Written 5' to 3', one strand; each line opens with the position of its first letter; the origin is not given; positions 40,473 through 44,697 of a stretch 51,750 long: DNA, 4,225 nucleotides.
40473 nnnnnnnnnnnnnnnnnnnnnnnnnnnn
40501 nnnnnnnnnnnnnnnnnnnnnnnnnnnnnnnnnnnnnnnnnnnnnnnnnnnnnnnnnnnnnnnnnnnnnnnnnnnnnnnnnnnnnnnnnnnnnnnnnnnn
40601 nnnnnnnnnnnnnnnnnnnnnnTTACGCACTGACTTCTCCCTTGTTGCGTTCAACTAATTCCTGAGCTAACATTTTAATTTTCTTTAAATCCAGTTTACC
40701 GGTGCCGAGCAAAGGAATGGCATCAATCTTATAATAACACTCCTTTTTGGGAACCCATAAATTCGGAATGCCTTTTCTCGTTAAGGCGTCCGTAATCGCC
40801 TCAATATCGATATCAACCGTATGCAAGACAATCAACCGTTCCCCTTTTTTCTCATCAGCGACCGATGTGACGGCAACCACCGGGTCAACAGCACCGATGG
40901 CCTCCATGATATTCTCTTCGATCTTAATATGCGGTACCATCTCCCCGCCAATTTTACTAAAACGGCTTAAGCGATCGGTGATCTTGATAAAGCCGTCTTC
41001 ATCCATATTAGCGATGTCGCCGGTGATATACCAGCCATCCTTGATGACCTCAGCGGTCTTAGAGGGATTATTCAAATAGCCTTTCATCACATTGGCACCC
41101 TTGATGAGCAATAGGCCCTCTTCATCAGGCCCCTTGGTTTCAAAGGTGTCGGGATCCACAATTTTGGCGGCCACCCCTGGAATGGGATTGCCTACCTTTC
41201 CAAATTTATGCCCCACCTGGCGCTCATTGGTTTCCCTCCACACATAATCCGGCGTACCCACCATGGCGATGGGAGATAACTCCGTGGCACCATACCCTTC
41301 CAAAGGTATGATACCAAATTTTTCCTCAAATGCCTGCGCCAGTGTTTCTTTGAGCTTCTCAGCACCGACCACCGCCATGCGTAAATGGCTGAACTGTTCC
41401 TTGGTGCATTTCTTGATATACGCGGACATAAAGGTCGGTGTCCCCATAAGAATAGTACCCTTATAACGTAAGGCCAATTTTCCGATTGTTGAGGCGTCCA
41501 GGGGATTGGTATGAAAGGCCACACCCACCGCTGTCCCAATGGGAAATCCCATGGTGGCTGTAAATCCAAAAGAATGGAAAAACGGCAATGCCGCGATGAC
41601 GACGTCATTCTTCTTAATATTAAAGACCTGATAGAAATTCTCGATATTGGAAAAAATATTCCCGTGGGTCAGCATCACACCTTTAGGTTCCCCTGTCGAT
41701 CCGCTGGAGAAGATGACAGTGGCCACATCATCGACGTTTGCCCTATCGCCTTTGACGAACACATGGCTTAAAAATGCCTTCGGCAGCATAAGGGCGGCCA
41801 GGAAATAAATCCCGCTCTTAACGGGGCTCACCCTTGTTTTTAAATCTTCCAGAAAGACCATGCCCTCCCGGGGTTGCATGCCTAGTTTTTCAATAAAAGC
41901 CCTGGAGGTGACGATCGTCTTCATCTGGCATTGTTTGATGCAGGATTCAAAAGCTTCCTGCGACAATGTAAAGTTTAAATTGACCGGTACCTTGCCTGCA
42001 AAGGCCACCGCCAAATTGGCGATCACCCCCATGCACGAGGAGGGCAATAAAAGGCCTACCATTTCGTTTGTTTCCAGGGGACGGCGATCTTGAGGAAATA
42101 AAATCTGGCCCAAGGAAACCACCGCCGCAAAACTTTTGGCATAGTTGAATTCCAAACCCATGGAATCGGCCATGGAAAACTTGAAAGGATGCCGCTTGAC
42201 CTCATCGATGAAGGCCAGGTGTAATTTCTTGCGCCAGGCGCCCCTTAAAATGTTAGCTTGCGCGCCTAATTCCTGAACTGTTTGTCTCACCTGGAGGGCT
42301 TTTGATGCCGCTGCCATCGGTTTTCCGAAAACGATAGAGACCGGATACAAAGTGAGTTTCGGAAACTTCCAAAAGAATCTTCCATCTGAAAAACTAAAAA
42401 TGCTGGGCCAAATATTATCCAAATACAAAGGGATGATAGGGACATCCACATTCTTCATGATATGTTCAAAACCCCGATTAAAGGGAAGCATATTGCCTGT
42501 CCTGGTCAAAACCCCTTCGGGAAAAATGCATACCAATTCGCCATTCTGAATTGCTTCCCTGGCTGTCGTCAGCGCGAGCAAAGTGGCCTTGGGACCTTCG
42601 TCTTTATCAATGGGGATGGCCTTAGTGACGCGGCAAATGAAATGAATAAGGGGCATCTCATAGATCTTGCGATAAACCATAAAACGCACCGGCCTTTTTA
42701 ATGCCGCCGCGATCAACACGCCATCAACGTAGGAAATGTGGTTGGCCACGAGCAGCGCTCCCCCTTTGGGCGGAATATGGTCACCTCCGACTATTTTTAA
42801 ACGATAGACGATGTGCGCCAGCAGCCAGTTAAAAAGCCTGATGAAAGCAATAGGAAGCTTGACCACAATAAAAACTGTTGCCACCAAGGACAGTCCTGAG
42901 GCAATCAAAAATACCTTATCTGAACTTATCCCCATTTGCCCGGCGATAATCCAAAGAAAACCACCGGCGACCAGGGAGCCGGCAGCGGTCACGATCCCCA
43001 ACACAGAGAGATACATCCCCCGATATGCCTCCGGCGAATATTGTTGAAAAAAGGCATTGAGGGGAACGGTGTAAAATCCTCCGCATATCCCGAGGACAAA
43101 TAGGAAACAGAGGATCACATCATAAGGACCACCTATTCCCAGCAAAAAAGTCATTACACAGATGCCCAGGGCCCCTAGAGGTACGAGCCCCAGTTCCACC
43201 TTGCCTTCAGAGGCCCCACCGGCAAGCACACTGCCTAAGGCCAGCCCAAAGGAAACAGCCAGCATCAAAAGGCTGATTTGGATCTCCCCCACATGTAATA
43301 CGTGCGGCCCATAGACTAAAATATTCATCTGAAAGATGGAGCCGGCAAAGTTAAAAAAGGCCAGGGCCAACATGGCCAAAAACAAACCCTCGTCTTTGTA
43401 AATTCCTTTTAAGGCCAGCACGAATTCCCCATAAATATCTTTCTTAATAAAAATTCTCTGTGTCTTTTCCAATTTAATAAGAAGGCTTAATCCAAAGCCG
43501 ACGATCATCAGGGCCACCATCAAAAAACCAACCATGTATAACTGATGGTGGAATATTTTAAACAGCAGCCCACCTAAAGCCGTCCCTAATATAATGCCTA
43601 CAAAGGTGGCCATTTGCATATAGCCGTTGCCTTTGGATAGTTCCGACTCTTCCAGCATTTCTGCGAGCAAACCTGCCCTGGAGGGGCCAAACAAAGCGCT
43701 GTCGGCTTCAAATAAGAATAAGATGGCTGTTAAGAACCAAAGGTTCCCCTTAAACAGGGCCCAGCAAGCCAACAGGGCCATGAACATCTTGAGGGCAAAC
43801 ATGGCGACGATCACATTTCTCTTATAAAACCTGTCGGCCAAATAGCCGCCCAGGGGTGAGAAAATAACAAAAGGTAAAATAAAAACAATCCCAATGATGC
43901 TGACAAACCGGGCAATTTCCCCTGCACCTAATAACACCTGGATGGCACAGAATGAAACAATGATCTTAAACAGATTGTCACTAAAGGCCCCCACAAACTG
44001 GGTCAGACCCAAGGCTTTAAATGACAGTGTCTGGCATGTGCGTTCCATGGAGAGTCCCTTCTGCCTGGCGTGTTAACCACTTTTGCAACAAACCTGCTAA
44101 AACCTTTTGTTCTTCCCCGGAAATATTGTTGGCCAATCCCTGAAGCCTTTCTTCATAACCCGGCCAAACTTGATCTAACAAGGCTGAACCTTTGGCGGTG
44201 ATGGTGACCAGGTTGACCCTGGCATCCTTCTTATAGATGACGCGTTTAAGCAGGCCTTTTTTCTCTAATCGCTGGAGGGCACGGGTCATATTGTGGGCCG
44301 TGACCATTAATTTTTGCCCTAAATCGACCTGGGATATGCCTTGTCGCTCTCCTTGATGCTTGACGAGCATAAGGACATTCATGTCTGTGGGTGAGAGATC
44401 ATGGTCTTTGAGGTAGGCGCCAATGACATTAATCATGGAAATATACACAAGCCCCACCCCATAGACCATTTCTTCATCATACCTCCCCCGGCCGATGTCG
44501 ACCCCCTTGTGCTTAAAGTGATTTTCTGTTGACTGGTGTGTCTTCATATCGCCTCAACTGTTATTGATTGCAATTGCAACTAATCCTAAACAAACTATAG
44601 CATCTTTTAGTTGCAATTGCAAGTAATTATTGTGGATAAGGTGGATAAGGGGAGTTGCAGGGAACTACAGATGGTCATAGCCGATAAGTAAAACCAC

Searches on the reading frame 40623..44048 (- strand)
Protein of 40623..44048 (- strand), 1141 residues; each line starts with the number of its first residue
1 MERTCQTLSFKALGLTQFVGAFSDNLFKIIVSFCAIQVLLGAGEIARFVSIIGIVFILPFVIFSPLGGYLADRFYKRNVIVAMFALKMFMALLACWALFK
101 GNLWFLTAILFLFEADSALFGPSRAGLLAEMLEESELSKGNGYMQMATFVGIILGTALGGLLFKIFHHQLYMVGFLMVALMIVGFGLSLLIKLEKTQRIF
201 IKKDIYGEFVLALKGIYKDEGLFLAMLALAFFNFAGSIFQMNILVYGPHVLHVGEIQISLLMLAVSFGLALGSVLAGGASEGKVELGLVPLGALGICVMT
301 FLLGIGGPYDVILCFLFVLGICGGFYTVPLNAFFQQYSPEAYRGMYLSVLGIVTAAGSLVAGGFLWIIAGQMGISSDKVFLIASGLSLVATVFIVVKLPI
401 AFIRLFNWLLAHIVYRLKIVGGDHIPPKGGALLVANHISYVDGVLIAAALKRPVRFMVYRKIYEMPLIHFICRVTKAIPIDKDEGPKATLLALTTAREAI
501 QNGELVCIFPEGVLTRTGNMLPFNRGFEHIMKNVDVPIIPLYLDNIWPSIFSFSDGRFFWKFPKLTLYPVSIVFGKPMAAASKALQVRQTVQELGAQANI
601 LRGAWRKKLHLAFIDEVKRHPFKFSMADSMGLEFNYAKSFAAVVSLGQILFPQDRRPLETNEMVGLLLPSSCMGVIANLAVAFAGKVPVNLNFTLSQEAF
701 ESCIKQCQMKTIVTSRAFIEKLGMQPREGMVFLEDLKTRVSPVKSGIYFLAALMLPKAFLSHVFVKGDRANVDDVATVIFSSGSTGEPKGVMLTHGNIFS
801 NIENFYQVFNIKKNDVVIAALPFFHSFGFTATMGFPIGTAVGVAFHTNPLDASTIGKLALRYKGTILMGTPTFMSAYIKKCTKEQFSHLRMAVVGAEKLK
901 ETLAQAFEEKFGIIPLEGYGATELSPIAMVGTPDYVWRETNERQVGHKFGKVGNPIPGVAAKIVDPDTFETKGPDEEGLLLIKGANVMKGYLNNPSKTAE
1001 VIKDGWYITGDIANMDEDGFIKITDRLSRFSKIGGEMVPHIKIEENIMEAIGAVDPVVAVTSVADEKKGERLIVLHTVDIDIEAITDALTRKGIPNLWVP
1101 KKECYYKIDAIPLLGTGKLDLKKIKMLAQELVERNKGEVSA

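Call 9: search_protein_families(library=pfam, proteins=[window:40623-44048:-])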
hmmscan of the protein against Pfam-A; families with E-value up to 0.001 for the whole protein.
window:40623-44048:- (1141 aa): 4 families
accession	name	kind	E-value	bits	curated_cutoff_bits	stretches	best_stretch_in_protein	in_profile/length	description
PF00501.34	AMP-binding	-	1.9e-63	215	29.9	1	633-992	21-384/384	AMP-binding enzyme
PF07690.21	MFS_1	-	4.6e-31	108.4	33.4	2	14-361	2-346/347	Major Facilitator Superfamily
PF01553.26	Acyltransferase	-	3.8e-28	98.4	23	1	417-543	2-131/132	Acyltransferase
PF05977.19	MFS_3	-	1.6e-08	33.9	27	1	48-399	46-394/524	Transmembrane secretion effector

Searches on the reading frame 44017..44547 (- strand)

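Call 9: search_protein_families(library=pfam, proteins=[window:44017-44547:-])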
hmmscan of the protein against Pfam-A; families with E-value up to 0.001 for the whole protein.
window:44017-44547:- (176 aa): 4 families
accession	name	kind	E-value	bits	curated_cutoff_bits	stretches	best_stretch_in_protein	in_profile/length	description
PF12802.13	MarR_2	-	1.4e-11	44.8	27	1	49-110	1-60/61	MarR family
PF01047.28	MarR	-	1.2e-09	38.4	24.6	1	51-110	1-57/59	MarR family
PF22381.2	Staph_reg_Sar_Rot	-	1.8e-08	34.8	27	1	43-126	4-84/85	Transcriptional regulator SarA/Rot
PF13463.12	HTH_27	-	9.5e-08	32.7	22.2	1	51-120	1-68/68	Winged helix DNA-binding domain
